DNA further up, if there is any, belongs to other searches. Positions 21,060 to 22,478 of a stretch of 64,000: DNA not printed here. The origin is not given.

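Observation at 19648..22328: IDO-family heme dioxygenase divergently paired with an FeS-BCP photolyase-like gene over a shared palindromic promoter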

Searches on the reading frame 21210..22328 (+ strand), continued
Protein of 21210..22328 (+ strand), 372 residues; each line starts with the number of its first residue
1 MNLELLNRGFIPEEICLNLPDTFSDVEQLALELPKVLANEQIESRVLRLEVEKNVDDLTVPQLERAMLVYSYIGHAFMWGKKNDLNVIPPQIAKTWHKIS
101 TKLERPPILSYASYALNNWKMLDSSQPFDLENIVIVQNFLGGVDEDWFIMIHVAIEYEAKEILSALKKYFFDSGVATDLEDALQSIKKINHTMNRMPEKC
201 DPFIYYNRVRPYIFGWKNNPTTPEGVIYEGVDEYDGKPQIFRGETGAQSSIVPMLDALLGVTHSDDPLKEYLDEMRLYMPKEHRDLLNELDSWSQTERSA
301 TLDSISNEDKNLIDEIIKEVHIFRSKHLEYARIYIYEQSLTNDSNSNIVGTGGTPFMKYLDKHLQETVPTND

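Call 29: search_protein_families(library=pfam, proteins=[L056:2589-4202:+, L056:4567-5328:-, L056:5316-6329:-, L058:7752-8762:-, L058:8800-9990:+, L058:9962-10765:+, L058:5910-7592:-, L048:7772-9925:+, L048:11085-12176:+, L056:1370-2536:+], max_evalue=0.001)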
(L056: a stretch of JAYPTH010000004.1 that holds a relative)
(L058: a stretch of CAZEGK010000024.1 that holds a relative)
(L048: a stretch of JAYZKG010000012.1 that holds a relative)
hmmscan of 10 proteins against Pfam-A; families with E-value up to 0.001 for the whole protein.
L056:2589-4202:+ (537 aa): 0 families

L056:4567-5328:- (253 aa): 1 family
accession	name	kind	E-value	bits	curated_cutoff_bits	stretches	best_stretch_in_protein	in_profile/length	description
PF00218.27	IGPS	-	2.7e-69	233.6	27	1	4-250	1-243/254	Indole-3-glycerol phosphate synthase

L056:5316-6329:- (337 aa): 1 family
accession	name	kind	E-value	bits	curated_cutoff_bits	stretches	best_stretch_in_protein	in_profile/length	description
PF00591.27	Glycos_transf_3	-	3.2e-76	256.8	27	1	72-320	3-251/253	Glycosyl transferase family, a/b domain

L058:7752-8762:- (336 aa): 1 family
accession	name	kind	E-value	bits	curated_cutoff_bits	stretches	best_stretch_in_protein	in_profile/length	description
PF13229.12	Beta_helix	-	1.4e-05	25.2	25.9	1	108-276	3-134/158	Right handed beta helix region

L058:8800-9990:+ (396 aa): 2 families
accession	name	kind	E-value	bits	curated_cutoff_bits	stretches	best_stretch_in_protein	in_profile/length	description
PF00150.24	Cellulase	-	7.2e-31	108.1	23.5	1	90-339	10-269/272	Cellulase (glycosyl hydrolase family 5)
PF02449.21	Glyco_hydro_42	-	7.9e-07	29.2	21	1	104-295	13-230/376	Beta-galactosidase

L058:9962-10765:+ (267 aa): 1 family
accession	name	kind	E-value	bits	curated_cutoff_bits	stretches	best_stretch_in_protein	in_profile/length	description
PF01231.23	IDO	-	6.8e-47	160.6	26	2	149-262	268-410/412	Indoleamine 2,3-dioxygenase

L058:5910-7592:- (560 aa): 2 families
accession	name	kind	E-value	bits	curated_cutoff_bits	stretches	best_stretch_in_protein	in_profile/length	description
PF07969.17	Amidohydro_3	-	1.5e-77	262.5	29.7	1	87-558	3-469/472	Amidohydrolase family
PF01979.26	Amidohydro_1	-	1.5e-23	84.1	25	1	250-557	46-342/345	Amidohydrolase family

L048:7772-9925:+ (717 aa): 0 families

L048:11085-12176:+ (363 aa): 5 families
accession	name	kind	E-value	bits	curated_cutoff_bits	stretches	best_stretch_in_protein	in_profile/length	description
PF01262.27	AlaDh_PNT_C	-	1.3e-49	168.9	23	1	163-347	30-212/214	Alanine dehydrogenase/PNT, C-terminal domain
PF05222.21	AlaDh_PNT_N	-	2.2e-33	115.8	30.4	1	12-142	2-136/136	Alanine dehydrogenase/PNT, N-terminal domain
PF01488.26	Shikimate_DH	-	9.8e-05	22.9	24.3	1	160-265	11-113/138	Shikimate / quinate 5-dehydrogenase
PF02826.25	2-Hacid_dh_C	-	9.9e-05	22.2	25.1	1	161-264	36-127/178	D-isomer specific 2-hydroxyacid dehydrogenase, NAD binding domain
PF02737.24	3HCDH_N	-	0.00057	20.3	22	1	163-224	1-63/180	3-hydroxyacyl-CoA dehydrogenase, NAD binding domain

L056:1370-2536:+ (388 aa): 1 family
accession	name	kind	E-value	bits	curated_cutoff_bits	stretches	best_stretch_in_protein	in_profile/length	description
PF01231.23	IDO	-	2.6e-87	293.7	26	1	4-384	4-411/412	Indoleamine 2,3-dioxygenase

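Call 47: search_solved_structures(query=window:21210-22325:+, max_evalue=10, show_alignments=0)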
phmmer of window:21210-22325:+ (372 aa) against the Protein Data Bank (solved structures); distinct sequences matched with E-value up to 10: 29.
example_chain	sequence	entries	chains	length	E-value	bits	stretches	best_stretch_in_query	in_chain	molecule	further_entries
6cxu_A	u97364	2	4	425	1.2e-40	142.8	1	17-361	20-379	Indoleamine 2,3-dioxygenase 1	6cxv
4u74_A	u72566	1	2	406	1.2e-39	139.4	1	17-361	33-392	Indoleamine 2,3-dioxygenase 1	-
7e0u_A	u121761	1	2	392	1.3e-39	139.4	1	17-361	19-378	Indoleamine 2,3-dioxygenase 1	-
7e0o_A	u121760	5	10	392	1.5e-39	139.2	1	17-361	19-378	Indoleamine 2,3-dioxygenase 1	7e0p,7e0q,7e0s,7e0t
6pu7_A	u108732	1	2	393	1.5e-39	139.2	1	17-361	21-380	Indoleamine 2,3-dioxygenase 1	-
6f0a_A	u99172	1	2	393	1.5e-39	139.2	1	17-361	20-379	Indoleamine 2,3-dioxygenase 1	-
5whr_A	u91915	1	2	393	1.5e-39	139.2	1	17-361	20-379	Indoleamine 2,3-dioxygenase 1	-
6azw_A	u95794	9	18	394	1.5e-39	139.2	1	17-361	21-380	Indoleamine 2,3-dioxygenase 1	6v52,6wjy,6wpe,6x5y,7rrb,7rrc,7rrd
6azu_A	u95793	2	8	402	1.6e-39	139.1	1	17-361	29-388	Indoleamine 2,3-dioxygenase 1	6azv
5ek2_A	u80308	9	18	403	1.6e-39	139.1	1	17-361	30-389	Indoleamine 2,3-dioxygenase 1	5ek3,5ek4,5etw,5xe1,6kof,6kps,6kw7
8abx_A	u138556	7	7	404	1.6e-39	139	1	17-361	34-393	Indoleamine 2,3-dioxygenase 1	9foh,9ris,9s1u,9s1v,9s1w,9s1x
2d0t_A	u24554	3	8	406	1.7e-39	139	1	17-361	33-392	Indoleamine 2,3-dioxygenase | Indoleamine 2,3-dioxygenase 1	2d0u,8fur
7b1o_A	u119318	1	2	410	1.7e-39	139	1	17-361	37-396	Indoleamine 2,3-dioxygenase 1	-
7m63_A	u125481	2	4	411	1.7e-39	139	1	17-361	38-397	Indoleamine 2,3-dioxygenase 1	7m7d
9esb_A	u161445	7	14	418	1.9e-39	138.9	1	17-361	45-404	Indoleamine 2,3-dioxygenase 1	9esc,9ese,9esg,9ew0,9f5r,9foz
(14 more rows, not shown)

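Call 49: list_cluster_members(proteins=[P0121, P0122, P0124, P0125, P0126, P0127, P0128, P0129, P0130, P0131])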
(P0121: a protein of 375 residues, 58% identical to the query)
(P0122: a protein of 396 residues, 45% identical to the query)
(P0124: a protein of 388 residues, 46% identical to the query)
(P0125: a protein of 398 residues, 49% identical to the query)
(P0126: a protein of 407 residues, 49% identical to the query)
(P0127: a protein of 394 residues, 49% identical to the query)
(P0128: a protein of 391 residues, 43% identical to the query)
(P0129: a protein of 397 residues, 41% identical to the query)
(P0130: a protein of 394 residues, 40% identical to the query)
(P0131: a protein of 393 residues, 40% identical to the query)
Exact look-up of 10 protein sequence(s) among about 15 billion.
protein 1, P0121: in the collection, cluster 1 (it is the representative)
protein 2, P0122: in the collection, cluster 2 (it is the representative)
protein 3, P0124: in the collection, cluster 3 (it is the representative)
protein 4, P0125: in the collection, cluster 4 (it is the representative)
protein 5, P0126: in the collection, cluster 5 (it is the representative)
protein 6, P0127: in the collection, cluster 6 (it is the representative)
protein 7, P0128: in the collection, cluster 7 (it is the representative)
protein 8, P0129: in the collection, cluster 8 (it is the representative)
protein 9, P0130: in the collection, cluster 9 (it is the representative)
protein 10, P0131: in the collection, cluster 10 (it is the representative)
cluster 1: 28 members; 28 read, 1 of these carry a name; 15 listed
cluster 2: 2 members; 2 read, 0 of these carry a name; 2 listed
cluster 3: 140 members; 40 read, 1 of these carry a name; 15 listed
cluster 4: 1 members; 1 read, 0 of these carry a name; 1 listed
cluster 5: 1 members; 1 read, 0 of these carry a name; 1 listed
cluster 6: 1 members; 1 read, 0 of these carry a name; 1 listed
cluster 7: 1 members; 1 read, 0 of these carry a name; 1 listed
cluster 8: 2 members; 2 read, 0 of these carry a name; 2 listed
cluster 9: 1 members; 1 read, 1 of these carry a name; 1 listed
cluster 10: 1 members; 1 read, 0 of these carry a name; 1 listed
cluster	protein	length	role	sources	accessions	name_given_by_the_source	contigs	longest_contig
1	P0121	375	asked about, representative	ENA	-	-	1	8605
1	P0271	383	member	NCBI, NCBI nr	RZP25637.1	MAG: hypothetical protein EVA28_01455 [Candidatus Actinomarinales bacterium]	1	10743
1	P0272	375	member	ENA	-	-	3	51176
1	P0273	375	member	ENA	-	-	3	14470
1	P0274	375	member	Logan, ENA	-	-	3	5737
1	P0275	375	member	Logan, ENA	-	-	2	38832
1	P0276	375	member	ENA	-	-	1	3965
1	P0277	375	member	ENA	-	-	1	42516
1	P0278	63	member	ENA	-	-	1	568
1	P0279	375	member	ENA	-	-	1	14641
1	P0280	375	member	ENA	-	-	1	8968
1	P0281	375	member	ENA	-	-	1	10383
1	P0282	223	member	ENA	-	-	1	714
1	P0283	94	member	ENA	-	-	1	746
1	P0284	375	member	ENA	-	-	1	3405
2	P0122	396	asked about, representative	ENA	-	-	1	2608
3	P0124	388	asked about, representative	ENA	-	-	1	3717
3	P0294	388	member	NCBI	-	-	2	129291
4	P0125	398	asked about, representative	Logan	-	-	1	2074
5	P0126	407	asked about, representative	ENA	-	-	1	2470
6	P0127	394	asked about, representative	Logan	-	-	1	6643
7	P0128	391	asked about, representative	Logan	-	-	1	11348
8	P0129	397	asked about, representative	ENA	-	-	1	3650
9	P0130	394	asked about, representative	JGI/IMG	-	indoleamine 2,3-dioxygenase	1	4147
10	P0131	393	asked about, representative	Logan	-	-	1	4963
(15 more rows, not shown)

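Call 50: find_encoding_contigs(protein=P0294, flank=10000, max_places=4)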
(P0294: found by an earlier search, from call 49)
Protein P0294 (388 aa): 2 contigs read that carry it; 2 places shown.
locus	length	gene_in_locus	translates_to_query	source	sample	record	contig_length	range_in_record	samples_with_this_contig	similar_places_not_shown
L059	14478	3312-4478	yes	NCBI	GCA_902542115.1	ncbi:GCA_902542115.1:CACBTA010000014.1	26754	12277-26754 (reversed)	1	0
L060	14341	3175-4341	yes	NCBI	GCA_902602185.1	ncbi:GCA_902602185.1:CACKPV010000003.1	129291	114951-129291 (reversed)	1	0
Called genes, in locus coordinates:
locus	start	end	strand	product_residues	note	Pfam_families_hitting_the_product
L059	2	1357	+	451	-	?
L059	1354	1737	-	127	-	-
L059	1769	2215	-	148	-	PF19742:DUF6231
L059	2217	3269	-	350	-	PF00056:Ldh_1_N, PF02866:Ldh_1_C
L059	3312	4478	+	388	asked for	PF01231:IDO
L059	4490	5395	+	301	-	PF00106:adh_short, PF08659:KR, PF13561:adh_short_C2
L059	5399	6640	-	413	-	PF00268:Ribonuc_red_sm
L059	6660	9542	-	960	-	PF03477:ATP-cone, PF00317:Ribonuc_red_lgN, PF02867:Ribonuc_red_lgC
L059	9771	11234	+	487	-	PF00370:FGGY_N, PF02782:FGGY_C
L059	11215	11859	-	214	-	PF00005:ABC_tran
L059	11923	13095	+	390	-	PF00389:2-Hacid_dh, PF02826:2-Hacid_dh_C, PF03446:NAD_binding_2, PF01842:ACT (faint)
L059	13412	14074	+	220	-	PF03167:UDG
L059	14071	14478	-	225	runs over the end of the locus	PF01571:GCV_T (weak)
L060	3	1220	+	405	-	?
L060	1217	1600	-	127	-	-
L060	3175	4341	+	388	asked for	PF01231:IDO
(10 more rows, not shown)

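Call 51: find_encoding_contigs(protein=P0272, flank=10000, max_places=3)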
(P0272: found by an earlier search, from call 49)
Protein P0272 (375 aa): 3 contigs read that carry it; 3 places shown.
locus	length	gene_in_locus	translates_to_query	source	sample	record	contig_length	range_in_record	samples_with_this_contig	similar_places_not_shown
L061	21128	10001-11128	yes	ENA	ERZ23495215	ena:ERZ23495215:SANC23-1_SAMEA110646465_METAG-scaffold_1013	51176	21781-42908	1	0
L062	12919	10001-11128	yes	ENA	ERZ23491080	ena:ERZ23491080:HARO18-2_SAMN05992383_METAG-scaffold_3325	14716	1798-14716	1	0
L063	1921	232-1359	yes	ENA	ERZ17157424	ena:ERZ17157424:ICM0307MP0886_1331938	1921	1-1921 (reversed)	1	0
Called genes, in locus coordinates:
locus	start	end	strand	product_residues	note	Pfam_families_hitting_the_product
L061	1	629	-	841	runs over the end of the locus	PF17900:Peptidase_M1_N, PF01433:Peptidase_M1, PF11838:ERAP1_C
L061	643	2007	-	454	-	PF02826:2-Hacid_dh_C (faint), PF03446:NAD_binding_2, PF03807:F420_oxidored (faint), PF00393:6PGD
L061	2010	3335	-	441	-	PF13167:GTP-bdg_N, PF16360:GTP-bdg_M, PF01926:MMR_HSR1, PF02421:FeoB_N, PF09439:SRPRB (weak)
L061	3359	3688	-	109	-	-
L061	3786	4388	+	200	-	PF01381:HTH_3 (weak), PF12844:HTH_19 (weak)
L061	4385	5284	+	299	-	PF02628:COX15-CtaA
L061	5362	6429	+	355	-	PF00140:Sigma70_r1_2, PF04542:Sigma70_r2, PF04539:Sigma70_r3, PF04545:Sigma70_r4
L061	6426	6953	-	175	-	PF18306:LDcluster4, PF03641:Lysine_decarbox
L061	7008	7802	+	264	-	PF03009:GDPD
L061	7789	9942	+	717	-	-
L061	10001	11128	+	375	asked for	PF01231:IDO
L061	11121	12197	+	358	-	PF05222:AlaDh_PNT_N, PF02826:2-Hacid_dh_C (weak), PF01262:AlaDh_PNT_C, PF01488:Shikimate_DH, PF03435:Sacchrp_dh_NADP (faint), PF03446:NAD_binding_2 (faint), PF03807:F420_oxidored (weak), PF13649:Methyltransf_25 (faint)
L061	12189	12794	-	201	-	PF00694:Aconitase_C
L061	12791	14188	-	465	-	PF00330:Aconitase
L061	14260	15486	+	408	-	PF00999:Na_H_Exchanger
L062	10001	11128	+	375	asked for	PF01231:IDO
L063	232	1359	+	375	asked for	PF01231:IDO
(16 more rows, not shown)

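Call 52: find_encoding_contigs(protein=P0128, flank=8000, max_places=2)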
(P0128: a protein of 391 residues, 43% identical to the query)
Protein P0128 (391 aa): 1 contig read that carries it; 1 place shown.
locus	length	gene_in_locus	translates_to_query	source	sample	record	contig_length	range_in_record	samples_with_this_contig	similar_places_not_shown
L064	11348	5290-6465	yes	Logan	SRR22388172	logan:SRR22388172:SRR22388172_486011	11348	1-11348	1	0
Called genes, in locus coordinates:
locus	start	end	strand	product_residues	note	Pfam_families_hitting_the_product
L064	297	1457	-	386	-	PF19077:Big_13 (weak)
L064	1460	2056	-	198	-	PF07690:MFS_1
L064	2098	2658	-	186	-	-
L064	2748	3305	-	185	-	-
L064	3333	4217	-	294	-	PF00152:tRNA-synt_2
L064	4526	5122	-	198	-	PF03734:YkuD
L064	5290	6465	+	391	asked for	PF01231:IDO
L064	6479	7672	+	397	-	PF01702:TGT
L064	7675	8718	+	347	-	PF02547:Queuosine_synth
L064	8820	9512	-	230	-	PF14528:LAGLIDADG_3 (weak)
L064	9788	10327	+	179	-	PF01121:CoaE (faint), PF13238:AAA_18, PF13207:AAA_17 (faint)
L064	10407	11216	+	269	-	PF01471:PG_binding_1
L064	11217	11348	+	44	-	?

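Call 53: find_encoding_contigs(protein=P0127, flank=8000, max_places=2)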
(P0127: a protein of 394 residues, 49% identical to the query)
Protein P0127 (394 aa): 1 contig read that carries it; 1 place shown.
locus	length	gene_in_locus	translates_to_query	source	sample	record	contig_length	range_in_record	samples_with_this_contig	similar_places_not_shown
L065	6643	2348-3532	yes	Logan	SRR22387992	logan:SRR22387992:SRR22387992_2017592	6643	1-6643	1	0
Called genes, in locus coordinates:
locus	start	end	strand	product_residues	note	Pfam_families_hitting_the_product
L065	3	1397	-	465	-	?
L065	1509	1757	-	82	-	-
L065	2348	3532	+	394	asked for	PF01231:IDO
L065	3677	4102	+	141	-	PF00011:HSP20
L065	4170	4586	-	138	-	-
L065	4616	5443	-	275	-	-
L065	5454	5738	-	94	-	-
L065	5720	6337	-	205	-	-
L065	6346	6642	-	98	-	?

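Call 69: predict_structure(alignment_id=A2)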
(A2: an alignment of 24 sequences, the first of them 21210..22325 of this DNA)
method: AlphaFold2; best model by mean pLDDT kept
length: 372 residues; sequences in the alignment: 24
mean_pLDDT: 73.1   pTM: 0.76
mean pLDDT of the five models: 73.1, 64.3, 63.8, 63.0, 60.4
residues with pLDDT >= 90: 56; 70-90: 175; 50-70: 104; < 50: 37
segments of 3 or more residues with pLDDT < 50: 1-3, 6-9, 12-15, 215-221, 243-248, 342-353
pLDDT, mean of each block of 10 residues (from residue 1): 49 61 91 65 88 91 86 81 81 94 80 71 78 71 69 79 80 84 91 78 60 49 75 87 51 64 66 71 73 76 84 90 79 64 41 54 62 43
secondary structure, 60 per line:
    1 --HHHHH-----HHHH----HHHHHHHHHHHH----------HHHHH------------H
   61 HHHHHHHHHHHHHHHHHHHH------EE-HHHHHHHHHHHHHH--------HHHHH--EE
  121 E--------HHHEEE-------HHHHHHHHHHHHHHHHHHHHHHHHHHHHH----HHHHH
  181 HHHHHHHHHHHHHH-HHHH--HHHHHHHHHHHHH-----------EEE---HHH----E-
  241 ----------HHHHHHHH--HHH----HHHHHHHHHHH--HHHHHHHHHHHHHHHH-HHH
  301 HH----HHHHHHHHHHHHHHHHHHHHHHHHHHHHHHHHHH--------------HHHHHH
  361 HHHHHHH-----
elements in order: H3-7 H13-16 H21-32 H43-47 H60-80 H90-103 H112-116 E119-121 E133-135 H143-171 H176-194 H196-199 H202-214 E226-228 H251-258 H268-278 H281-296 H298-302 H307-340 H355-367
